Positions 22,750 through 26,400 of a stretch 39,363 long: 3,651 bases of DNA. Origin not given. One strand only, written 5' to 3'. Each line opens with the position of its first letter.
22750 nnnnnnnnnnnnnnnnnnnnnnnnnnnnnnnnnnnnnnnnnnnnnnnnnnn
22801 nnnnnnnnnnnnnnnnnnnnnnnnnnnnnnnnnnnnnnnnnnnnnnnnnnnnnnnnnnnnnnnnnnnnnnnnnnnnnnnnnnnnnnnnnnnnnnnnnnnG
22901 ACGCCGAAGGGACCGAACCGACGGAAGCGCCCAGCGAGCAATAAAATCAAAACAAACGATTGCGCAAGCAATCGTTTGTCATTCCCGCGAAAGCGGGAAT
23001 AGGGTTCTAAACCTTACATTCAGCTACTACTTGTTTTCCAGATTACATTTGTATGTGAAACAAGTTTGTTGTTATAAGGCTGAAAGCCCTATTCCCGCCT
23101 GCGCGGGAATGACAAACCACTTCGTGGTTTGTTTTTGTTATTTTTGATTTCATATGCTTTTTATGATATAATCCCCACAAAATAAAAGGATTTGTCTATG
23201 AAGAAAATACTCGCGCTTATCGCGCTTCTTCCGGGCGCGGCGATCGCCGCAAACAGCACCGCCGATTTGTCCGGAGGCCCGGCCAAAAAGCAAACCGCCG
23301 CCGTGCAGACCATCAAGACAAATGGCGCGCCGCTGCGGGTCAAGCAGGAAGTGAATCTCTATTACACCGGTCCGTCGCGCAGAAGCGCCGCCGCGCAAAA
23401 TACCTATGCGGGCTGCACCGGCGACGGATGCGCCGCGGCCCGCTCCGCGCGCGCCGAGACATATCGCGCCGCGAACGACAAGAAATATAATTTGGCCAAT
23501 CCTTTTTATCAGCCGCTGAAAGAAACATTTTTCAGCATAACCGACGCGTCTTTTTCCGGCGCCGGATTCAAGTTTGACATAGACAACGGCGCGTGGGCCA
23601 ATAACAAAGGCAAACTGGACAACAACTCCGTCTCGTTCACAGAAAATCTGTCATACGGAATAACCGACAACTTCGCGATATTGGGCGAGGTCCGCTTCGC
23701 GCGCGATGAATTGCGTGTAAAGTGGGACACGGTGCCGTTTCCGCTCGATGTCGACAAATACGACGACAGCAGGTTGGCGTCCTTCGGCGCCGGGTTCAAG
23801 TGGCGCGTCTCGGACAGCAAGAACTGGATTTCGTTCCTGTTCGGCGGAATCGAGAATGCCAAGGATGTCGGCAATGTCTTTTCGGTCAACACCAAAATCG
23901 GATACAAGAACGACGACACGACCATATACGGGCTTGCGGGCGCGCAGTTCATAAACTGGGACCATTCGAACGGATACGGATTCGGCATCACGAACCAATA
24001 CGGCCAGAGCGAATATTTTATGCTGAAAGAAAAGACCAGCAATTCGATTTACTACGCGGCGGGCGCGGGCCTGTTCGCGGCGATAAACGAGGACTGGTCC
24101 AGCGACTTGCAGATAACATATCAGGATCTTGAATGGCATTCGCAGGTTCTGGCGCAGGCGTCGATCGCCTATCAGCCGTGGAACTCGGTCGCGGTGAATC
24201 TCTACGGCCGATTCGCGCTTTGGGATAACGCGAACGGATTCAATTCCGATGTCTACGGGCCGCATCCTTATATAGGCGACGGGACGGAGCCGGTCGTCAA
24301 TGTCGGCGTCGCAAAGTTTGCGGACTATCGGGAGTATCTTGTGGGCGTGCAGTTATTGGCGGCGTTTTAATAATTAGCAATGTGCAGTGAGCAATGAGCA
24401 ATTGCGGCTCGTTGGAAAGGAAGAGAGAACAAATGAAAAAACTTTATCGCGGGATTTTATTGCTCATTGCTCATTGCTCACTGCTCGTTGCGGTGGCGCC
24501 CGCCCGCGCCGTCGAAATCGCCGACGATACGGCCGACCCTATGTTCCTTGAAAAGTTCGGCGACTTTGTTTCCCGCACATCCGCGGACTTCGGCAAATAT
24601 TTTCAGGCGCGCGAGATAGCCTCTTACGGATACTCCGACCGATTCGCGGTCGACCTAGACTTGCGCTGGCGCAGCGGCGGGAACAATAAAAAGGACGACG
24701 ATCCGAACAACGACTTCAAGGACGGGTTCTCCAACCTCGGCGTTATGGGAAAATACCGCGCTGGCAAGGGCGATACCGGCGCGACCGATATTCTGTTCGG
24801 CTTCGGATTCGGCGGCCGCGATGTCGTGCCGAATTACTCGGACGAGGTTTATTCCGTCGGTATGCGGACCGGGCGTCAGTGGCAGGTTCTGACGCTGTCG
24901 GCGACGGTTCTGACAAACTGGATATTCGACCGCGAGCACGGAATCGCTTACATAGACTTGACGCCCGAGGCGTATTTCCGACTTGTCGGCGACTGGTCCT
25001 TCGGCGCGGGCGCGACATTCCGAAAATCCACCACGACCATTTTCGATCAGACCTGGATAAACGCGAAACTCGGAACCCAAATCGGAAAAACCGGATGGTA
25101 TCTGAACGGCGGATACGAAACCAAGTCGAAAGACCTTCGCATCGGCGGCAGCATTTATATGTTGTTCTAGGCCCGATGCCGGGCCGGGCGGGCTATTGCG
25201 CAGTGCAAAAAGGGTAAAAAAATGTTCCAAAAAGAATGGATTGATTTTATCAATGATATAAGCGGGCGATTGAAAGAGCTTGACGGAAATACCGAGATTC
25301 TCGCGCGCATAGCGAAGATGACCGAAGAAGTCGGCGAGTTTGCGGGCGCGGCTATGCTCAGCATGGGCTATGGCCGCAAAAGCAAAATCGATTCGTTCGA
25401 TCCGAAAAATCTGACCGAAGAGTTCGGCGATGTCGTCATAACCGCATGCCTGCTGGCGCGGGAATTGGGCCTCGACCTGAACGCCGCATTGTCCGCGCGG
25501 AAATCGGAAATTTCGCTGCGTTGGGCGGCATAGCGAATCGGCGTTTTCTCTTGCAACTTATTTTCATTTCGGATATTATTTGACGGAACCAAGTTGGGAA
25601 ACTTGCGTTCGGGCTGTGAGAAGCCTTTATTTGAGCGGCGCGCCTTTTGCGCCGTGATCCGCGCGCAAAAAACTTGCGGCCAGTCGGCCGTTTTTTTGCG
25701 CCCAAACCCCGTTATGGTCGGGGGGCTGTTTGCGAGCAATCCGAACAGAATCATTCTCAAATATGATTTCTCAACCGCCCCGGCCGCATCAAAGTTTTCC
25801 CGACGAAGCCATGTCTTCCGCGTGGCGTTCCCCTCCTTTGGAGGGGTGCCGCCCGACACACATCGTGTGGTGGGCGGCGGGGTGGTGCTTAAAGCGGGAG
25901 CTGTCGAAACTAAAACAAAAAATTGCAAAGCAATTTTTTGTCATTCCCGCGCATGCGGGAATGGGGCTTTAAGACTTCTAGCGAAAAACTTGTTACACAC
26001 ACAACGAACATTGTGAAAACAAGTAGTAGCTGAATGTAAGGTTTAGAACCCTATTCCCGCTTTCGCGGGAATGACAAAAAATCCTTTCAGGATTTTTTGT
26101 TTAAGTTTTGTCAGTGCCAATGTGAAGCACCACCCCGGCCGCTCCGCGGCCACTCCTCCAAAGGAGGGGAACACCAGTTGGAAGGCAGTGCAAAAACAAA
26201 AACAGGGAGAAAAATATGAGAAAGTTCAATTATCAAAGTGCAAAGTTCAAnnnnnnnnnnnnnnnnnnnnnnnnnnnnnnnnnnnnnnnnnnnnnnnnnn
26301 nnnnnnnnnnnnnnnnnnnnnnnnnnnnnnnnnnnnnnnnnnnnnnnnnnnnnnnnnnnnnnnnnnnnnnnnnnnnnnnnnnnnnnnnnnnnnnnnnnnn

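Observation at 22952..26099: Inverted nested-hairpin elements bracket a 2.85-kb OMP-OMP-MazG segment; a third locus is an exact chimera of their ends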

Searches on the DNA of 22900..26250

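Call 75: search_rna_families(source=window, start=22900, end=26250, threshold=evalue, max_evalue=1)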
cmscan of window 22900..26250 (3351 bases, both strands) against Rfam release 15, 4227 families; matches with E-value up to 1: 7.
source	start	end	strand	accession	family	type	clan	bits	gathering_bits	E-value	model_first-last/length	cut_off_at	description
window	22979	23112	-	RF04206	MIR9555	Gene; miRNA;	-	42.4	119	1.2e-05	1-137/137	no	MIR9555 microRNA precursor family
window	25941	26074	+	RF04206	MIR9555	Gene; miRNA;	-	35.3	119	0.0007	1-137/137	no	MIR9555 microRNA precursor family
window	25941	26074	-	RF04206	MIR9555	Gene; miRNA;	-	26.9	119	0.083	1-137/137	no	MIR9555 microRNA precursor family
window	26073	26218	-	RF01859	Phe_leader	Cis-reg; leader;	-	25.7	55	0.28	1-125/125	no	Phenylalanine leader peptide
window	25920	26098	-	RF02625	WsnRNA46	Gene; sRNA;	-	25.6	65.3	0.046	1-151/151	no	Wolbachia sRNA 46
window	24711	24790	+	RF00454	p27_CRE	Cis-reg;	-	22.4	42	0.2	1-59/59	no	p27 cis-regulatory element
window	26027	26098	-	RF03149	RAGATH-12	Gene; sRNA;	-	20.2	75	0.7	1-78/78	no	RAGATH-12 RNA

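Call 76: search_rna_families(source=window, start=25850, end=26150, threshold=evalue, max_evalue=1, show_alignments=4)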
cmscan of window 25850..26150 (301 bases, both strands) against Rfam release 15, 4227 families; matches with E-value up to 1: 6.
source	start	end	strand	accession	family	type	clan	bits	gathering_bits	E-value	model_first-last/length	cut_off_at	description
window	25941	26074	+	RF04206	MIR9555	Gene; miRNA;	-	35.3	119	6.3e-05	1-137/137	no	MIR9555 microRNA precursor family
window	25933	26084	+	RF03338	MIR4416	Gene; miRNA;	-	29.1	70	0.0002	1-147/147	no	MIR4416 microRNA precursor family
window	25941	26074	-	RF04206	MIR9555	Gene; miRNA;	-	26.9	119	0.0075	1-137/137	no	MIR9555 microRNA precursor family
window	25920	26098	-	RF02625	WsnRNA46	Gene; sRNA;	-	25.6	65.3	0.0041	1-151/151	no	Wolbachia sRNA 46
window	26038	26114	-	RF02748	FtrB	Gene; sRNA;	-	20.3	66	0.44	1-115/115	no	Francisella sRNA B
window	26027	26098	-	RF03149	RAGATH-12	Gene; sRNA;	-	20.2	75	0.063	1-78/78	no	RAGATH-12 RNA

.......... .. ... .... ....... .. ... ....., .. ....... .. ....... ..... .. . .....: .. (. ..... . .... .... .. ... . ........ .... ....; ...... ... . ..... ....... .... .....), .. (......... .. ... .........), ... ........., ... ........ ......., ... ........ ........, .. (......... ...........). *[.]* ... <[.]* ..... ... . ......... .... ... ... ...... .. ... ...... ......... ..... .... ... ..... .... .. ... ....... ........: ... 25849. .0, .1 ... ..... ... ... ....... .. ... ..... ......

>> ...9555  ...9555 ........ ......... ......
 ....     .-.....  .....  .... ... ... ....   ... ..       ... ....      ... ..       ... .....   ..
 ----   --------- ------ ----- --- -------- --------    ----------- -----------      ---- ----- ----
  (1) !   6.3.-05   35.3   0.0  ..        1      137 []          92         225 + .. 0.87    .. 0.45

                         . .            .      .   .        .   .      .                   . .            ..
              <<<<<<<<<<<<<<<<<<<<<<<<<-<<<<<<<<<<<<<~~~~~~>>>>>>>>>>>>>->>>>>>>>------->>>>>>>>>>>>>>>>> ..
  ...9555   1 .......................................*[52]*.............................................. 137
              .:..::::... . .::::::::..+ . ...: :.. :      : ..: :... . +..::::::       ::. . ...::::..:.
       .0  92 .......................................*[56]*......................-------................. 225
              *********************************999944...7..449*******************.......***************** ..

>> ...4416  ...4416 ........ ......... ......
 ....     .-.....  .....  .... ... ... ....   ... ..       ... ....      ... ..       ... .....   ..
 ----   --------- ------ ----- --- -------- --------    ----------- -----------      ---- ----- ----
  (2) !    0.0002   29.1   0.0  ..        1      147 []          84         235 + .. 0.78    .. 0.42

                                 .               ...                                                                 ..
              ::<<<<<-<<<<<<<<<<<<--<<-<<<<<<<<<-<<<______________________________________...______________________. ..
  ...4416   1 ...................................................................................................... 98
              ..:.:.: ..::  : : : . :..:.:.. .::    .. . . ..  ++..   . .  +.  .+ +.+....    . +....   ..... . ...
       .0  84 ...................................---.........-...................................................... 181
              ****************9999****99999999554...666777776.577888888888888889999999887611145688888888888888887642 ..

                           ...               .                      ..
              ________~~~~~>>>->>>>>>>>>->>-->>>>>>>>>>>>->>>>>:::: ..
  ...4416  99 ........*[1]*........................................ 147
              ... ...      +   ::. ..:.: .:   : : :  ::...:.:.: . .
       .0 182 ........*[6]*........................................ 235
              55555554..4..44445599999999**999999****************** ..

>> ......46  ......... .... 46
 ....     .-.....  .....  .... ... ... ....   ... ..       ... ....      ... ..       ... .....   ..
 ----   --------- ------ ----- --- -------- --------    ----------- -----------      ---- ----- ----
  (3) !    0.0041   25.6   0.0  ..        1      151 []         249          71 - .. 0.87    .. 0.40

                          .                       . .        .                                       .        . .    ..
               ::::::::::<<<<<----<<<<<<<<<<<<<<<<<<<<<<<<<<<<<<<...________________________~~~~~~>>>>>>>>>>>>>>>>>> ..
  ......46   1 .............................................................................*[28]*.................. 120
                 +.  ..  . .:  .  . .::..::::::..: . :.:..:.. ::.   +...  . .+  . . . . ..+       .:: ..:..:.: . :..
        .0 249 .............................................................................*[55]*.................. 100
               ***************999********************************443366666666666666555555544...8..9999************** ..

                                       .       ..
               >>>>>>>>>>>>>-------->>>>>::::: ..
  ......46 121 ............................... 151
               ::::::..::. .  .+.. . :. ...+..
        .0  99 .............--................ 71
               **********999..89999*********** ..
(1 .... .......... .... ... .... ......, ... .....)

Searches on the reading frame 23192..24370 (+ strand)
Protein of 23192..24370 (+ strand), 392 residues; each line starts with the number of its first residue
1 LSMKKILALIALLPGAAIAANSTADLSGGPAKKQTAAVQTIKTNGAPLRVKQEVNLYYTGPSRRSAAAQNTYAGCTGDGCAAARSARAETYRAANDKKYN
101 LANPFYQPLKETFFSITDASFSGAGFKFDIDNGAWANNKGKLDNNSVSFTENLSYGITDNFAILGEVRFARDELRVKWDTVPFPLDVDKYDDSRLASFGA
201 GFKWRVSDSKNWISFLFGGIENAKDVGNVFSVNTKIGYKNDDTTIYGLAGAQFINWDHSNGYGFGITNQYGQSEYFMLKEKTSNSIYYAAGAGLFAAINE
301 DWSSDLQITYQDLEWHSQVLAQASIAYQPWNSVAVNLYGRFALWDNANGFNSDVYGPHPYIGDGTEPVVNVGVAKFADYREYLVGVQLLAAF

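Call 11: search_protein_families(library=pfam, proteins=[window:23192-24370:+])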
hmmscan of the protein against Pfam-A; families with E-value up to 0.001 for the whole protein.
window:23192-24370:+ (392 aa): 1 family
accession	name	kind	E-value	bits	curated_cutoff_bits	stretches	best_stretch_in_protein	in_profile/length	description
PF01389.23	OmpA_membrane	-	0.00022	21.5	21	0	137-208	67-138/180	OmpA-like transmembrane domain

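Call 30: find_homologous_proteins(query=window:23198-24367:+)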
Query window:23198-24367:+ (390 aa): 12 proteins with E <= 0.001 among 8000 candidates.
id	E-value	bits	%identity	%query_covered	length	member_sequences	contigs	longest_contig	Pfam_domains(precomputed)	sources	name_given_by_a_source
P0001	5.3e-262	887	100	100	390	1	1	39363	-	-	-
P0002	2.4e-170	585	67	100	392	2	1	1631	-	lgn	-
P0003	5.0e-104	367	45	100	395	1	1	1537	-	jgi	jgi:hypothetical protein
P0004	1.2e-103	366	43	95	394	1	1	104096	-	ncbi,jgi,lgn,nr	ncbi:MAG: hypothetical protein LBT45_02155 [Rickettsiales bacterium]|jgi:hypothetical protein|nr:hyp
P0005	7.4e-100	353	43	100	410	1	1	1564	-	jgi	jgi:hypothetical protein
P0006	1.3e-98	349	42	100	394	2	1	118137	-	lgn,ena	-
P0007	9.1e-96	340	42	100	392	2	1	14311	-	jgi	jgi:hypothetical protein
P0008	1.2e-91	326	40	94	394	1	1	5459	-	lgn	-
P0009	8.7e-90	320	42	95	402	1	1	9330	-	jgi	jgi:hypothetical protein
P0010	9.8e-85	303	41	95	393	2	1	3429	-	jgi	-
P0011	7.9e-62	228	37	100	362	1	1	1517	-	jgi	-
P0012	5.5e-44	169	34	75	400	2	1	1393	-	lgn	-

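Call 31: find_encoding_contigs(protein=P0004, flank=10000, max_places=3)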
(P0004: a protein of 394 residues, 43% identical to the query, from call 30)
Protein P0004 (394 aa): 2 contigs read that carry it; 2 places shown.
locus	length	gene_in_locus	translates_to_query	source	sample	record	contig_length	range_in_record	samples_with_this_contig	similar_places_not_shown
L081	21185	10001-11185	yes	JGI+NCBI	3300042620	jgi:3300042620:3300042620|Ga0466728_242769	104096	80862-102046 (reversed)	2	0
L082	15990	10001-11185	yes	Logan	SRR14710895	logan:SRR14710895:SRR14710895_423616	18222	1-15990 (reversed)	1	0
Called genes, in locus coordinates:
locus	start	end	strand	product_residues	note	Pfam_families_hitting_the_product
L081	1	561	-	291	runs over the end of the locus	PF02899:Phage_int_SAM_1, PF00589:Phage_integrase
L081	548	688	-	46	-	-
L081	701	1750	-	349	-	PF03739:LptF_LptG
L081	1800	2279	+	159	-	PF03449:GreA_GreB_N, PF01272:GreA_GreB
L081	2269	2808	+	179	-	-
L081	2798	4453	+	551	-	PF02518:HATPase_c, PF13589:HATPase_c_3, PF01119:DNA_mis_repair, PF08676:MutL_C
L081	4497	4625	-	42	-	-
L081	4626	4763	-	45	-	PF09951:Imm33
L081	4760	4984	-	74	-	-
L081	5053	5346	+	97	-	PF02699:YajC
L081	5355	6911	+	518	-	PF21760:SecD_1st, PF22599:SecDF_P1_head, PF02355:SecD_SecF_C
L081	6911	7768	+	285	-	PF07549:Sec_GG (weak), PF02355:SecD_SecF_C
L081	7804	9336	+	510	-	PF17820:PDZ_6 (weak), PF03572:Peptidase_S41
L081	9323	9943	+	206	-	PF01569:PAP2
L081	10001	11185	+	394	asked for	-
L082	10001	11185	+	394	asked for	-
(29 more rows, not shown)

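Call 32: find_encoding_contigs(protein=P0006, flank=10000, max_places=3)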
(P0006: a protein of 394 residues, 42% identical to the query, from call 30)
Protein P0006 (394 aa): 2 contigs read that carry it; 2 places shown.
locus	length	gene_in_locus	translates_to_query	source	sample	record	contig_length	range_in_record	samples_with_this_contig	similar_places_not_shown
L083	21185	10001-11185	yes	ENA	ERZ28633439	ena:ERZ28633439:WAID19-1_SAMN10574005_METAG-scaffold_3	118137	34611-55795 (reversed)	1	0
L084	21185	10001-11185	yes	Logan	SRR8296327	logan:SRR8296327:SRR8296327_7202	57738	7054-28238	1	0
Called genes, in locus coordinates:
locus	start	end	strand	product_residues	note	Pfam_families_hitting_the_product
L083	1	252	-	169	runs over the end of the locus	PF00226:DnaJ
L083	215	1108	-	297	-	PF02899:Phage_int_SAM_1, PF00589:Phage_integrase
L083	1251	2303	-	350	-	PF03739:LptF_LptG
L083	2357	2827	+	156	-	PF03449:GreA_GreB_N, PF01272:GreA_GreB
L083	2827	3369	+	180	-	-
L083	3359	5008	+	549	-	PF02518:HATPase_c, PF13589:HATPase_c_3, PF01119:DNA_mis_repair, PF08676:MutL_C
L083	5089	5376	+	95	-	PF02699:YajC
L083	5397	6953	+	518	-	PF21760:SecD_1st, PF22599:SecDF_P1_head, PF02355:SecD_SecF_C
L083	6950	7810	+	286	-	PF07549:Sec_GG (weak), PF02355:SecD_SecF_C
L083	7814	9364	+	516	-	PF00595:PDZ (weak), PF13180:PDZ_2 (faint), PF17820:PDZ_6 (weak), PF03572:Peptidase_S41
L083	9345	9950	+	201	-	PF01569:PAP2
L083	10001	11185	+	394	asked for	-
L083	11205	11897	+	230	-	-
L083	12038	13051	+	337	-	-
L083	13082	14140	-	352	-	PF21016:RlmN_N, PF04055:Radical_SAM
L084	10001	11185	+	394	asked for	-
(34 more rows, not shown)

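Call 33: find_encoding_contigs(protein=P0007, flank=10000, max_places=3)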
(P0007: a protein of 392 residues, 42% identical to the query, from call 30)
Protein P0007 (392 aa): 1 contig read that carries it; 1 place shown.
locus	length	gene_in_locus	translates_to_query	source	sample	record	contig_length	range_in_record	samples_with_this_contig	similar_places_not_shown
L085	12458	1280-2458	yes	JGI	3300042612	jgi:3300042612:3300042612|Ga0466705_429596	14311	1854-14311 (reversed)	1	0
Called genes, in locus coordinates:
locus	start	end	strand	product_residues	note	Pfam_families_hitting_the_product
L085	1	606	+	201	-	PF03572:Peptidase_S41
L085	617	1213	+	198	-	PF01569:PAP2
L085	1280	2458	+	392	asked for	-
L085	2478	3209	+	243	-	-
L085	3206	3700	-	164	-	PF13302:Acetyltransf_3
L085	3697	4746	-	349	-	PF21016:RlmN_N (faint), PF04055:Radical_SAM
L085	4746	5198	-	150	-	-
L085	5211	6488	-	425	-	PF05496:RuvB_N, PF14532:Sigma54_activ_2 (weak), PF00004:AAA, PF07724:AAA_2 (weak), PF07728:AAA_5, PF13173:AAA_14 (weak), PF16193:AAA_assoc_2, PF12002:MgsA_C, +5 more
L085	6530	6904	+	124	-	PF05443:ROS_MUCR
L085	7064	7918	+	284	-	-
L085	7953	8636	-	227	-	PF02390:Methyltransf_4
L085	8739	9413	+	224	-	PF00551:Formyl_trans_N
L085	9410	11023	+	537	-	PF00749:tRNA-synt_1c, PF19269:Anticodon_2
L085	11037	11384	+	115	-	-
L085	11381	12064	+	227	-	-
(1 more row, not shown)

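Call 38: find_encoding_contigs(protein=P0002, flank=10000, max_places=3)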
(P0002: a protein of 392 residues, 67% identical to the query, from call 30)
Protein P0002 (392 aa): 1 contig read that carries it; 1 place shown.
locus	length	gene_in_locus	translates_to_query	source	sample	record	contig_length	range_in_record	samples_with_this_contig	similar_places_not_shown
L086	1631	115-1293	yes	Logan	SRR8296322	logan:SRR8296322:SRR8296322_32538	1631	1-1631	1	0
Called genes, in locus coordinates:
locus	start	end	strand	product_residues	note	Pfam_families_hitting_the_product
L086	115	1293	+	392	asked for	-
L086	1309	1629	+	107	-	?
